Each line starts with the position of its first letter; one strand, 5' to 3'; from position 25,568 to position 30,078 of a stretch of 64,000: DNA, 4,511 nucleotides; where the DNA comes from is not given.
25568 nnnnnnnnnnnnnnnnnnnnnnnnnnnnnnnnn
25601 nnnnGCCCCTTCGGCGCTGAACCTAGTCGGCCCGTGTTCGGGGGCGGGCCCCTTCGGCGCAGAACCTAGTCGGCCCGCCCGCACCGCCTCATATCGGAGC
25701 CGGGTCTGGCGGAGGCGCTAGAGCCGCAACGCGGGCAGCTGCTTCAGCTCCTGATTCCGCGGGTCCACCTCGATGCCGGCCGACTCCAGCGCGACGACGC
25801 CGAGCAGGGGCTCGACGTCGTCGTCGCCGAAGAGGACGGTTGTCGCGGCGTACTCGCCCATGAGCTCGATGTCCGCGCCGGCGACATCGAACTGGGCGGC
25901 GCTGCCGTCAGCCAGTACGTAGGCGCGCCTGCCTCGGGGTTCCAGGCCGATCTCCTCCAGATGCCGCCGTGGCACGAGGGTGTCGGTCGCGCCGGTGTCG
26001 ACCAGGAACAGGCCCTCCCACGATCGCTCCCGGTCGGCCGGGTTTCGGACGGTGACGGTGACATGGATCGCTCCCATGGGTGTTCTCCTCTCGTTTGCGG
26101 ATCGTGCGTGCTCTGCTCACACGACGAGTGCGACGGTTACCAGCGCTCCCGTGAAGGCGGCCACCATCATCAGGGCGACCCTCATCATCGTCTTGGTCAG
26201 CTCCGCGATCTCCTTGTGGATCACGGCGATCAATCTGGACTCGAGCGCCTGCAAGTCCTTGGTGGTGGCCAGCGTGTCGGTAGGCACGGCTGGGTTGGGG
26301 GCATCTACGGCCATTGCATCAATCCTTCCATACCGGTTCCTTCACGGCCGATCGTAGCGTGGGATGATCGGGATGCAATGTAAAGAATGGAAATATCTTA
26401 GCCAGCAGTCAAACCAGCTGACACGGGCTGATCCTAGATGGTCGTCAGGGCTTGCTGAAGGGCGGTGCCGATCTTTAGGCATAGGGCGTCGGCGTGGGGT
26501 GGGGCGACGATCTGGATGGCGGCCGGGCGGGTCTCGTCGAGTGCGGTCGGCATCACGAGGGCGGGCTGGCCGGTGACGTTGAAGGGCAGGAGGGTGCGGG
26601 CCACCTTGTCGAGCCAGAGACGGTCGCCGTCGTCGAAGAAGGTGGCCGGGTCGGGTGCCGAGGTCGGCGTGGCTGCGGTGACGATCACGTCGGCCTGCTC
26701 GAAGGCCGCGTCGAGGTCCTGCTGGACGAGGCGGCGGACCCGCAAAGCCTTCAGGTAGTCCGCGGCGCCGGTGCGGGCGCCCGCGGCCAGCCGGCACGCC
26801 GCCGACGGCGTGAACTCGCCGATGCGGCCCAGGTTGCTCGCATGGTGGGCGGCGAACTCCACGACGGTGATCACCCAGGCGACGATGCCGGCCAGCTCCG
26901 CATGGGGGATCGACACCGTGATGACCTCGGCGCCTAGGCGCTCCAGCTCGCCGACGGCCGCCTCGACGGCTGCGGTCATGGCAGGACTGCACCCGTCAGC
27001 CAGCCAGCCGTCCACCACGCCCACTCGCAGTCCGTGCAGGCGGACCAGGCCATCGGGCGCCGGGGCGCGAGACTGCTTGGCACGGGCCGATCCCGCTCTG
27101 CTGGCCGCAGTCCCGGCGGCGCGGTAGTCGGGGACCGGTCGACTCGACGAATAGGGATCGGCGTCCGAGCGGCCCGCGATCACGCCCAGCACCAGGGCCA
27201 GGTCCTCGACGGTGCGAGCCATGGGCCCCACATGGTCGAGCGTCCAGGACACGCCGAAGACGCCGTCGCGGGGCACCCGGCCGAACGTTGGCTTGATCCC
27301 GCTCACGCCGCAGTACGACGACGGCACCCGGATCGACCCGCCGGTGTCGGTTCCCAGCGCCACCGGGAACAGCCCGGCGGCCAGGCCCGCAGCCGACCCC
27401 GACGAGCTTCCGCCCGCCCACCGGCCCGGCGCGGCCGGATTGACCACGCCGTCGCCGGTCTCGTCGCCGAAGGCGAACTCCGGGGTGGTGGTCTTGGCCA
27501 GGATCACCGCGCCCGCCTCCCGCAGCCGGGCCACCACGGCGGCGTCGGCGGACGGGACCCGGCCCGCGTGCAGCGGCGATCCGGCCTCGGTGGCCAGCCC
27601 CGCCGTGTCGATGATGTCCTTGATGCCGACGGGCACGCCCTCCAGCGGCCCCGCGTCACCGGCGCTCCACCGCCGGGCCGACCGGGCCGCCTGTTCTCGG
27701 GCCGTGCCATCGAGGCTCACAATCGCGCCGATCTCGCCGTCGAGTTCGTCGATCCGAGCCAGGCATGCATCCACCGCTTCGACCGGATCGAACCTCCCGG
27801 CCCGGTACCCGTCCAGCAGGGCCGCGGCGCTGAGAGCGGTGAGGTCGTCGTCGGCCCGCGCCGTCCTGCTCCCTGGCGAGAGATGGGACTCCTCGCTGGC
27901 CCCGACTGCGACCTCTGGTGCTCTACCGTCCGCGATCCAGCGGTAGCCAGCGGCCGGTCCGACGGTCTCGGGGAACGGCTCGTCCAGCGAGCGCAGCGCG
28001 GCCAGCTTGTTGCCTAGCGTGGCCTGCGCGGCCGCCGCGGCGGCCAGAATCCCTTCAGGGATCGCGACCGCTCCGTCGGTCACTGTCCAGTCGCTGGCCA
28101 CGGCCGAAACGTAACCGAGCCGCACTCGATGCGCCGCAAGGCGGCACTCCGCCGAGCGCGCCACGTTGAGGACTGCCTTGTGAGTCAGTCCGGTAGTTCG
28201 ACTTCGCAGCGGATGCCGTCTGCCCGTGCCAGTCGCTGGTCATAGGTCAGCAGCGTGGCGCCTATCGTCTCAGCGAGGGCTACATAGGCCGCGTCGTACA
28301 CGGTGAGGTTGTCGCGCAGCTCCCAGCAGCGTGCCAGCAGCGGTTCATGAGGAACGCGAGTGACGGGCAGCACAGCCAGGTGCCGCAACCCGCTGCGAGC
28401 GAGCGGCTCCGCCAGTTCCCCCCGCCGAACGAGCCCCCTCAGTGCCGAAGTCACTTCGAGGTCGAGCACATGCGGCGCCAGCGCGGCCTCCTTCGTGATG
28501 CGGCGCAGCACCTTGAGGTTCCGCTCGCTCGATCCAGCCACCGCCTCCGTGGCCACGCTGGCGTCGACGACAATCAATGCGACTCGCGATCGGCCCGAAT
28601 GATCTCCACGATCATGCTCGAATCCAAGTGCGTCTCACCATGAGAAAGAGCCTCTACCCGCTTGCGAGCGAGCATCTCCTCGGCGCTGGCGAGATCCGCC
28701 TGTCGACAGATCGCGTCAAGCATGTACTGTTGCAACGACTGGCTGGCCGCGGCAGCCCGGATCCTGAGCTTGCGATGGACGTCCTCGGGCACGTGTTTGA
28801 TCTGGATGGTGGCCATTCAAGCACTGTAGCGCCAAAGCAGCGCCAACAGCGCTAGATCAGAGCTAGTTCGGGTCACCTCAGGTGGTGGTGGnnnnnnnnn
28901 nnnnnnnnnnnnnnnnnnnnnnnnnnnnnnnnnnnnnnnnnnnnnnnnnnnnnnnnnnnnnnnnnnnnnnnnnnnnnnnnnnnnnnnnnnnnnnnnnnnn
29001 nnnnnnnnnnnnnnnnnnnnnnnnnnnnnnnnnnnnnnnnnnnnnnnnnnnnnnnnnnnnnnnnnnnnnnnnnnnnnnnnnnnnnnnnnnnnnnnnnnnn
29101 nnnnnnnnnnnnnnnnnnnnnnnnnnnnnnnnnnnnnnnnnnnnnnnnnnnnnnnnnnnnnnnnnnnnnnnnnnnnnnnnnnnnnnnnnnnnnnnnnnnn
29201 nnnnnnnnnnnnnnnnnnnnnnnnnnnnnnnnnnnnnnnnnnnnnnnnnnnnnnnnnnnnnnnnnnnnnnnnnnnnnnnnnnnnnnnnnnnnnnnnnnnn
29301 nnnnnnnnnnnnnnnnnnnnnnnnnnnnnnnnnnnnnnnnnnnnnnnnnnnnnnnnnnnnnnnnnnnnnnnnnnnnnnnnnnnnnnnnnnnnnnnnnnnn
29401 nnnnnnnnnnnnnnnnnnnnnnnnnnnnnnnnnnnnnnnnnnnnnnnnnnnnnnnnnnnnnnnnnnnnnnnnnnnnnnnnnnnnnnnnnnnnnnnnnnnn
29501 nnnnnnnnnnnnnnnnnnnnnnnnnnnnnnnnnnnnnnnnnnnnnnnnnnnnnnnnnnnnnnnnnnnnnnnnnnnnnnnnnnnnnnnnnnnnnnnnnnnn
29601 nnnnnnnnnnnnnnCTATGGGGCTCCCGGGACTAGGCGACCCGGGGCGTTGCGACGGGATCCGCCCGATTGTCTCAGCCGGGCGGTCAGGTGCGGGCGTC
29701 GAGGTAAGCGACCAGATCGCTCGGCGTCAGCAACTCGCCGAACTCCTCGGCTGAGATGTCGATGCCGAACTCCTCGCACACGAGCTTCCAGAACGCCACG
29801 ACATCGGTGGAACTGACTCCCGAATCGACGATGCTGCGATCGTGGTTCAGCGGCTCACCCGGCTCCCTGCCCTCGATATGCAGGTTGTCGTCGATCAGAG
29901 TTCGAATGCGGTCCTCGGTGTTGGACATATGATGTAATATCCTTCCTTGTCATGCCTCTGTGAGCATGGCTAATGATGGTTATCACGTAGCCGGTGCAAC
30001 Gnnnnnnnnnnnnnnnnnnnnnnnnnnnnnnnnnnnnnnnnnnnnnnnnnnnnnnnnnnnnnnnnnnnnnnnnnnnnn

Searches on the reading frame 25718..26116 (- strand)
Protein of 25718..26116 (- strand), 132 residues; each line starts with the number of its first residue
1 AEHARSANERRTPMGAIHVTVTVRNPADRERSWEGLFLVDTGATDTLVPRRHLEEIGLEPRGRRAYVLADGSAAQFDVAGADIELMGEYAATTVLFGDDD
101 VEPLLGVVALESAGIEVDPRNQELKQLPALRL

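Call 13: search_protein_families(library=pfam, proteins=[window:25718-26116:-], max_evalue=0.00001)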
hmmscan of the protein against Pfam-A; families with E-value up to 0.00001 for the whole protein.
window:25718-26116:- (132 aa): 2 families
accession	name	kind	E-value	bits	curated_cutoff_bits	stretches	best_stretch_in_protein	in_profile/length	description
PF13650.11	Asp_protease_2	-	9.6e-07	29.9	24.3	1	36-106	11-87/90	Aspartyl protease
PF13975.11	gag-asp_proteas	-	9.7e-07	29.7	28.2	1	37-110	12-90/92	gag-polyprotein putative aspartyl protease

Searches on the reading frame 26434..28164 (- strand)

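Call 13: search_protein_families(library=pfam, proteins=[window:26434-28164:-], max_evalue=0.00001)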
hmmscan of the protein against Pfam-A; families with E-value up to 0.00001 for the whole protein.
window:26434-28164:- (576 aa): 1 family
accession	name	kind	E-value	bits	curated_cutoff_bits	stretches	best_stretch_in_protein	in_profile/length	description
PF01425.27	Amidase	-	3.8e-97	326.6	27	1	129-563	1-445/445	Amidase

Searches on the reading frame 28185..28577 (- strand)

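Call 13: search_protein_families(library=pfam, proteins=[window:28185-28577:-], max_evalue=0.00001)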
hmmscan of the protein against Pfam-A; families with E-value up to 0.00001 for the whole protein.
window:28185-28577:- (130 aa): 1 family
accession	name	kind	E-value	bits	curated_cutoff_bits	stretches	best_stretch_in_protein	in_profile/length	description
PF01850.27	PIN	-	1e-11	46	23.6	1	2-121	1-119/120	PIN domain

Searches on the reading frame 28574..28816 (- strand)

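Call 13: search_protein_families(library=pfam, proteins=[window:28574-28816:-], max_evalue=0.00001)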
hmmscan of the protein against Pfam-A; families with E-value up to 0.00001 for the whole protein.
window:28574-28816:- (80 aa): 1 family
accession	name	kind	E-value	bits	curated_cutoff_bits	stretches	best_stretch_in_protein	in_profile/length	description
PF22513.2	FitA-like_RHH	-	7.4e-08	32.7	27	1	2-34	1-33/39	Antitoxin FitA-like, ribbon-helix-helix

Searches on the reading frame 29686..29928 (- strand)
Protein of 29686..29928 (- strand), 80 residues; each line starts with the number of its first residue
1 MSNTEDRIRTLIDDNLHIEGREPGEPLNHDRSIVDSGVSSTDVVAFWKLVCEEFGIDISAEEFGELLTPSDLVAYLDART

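Call 3: search_protein_families(library=pfam, proteins=[window:29686-29928:-], max_evalue=0.01)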
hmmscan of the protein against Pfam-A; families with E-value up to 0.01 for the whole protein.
window:29686-29928:- (80 aa): 1 family
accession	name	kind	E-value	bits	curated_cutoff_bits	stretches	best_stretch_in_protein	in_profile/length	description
PF00550.31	PP-binding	-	3e-07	31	20.8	1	6-76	1-67/67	Phosphopantetheine attachment site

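Call 39: search_protein_families(library=ncbifam, proteins=[window:29686-29928:-], max_evalue=0.001)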
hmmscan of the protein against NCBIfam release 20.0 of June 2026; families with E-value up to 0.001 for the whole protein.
window:29686-29928:- (80 aa): 5 families
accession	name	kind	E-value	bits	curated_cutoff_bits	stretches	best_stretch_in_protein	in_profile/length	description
NF002151.0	PRK00982.1-5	equivalog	3.5e-05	23.9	92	1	1-79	1-76/78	acyl carrier protein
TIGR00517.1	acyl_carrier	equivalog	5.5e-05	23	70.45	1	2-78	2-75/77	acyl carrier protein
NF002150.0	PRK00982.1-4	subfamily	7.7e-05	22.9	66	1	7-79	9-78/80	acyl carrier protein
NF002148.0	PRK00982.1-2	subfamily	8.1e-05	22.4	71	1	2-79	3-77/79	acyl carrier protein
NF002149.0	PRK00982.1-3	equivalog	0.00027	20.8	106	1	1-77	1-74/78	acyl carrier protein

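Call 74: search_solved_structures(query=window:29686-29928:-, max_evalue=1)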
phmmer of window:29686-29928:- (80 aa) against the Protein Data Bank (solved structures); distinct sequences matched with E-value up to 1: 64 (the best 60 are shown).
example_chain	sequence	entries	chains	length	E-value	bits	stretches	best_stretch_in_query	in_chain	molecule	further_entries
1x3o_A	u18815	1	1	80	0.00012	25.8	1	6-79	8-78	acyl carrier protein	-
2ehs_A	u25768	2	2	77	0.00021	25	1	4-78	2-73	Acyl carrier protein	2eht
2n57_A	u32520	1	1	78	0.0013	22.5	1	1-78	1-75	Acyl carrier protein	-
1l0i_A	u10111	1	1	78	0.0075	20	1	1-77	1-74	Acyl carrier protein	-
2l0q_A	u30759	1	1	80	0.0075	20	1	1-77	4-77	Acyl carrier protein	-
1l0h_A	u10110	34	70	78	0.0076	20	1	1-77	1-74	ACYL CARRIER PROTEIN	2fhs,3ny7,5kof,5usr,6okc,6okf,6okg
4ihf_G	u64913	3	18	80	0.0083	19.9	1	1-77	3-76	Acyl carrier protein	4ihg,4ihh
8jfg_G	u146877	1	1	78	0.0094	19.7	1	10-77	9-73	Acyl carrier protein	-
8jfi_G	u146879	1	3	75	0.0098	19.7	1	30-77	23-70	Acyl carrier protein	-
8jfn_B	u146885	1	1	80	0.0098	19.7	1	9-77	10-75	Acyl carrier protein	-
6u0j_B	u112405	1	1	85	0.01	19.6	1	1-77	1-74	Acyl carrier protein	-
2lol_A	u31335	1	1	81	0.011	19.5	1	28-79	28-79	Acyl carrier protein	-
8jfh_E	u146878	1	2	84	0.011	19.4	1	9-77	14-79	Acyl carrier protein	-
4zjb_G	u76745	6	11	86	0.012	19.4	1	9-77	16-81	Acyl carrier protein | Acyl carrier protein,Acyl carrier protein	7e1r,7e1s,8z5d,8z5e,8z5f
6nzu_C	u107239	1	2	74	0.012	19.3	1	1-76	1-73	Acyl carrier protein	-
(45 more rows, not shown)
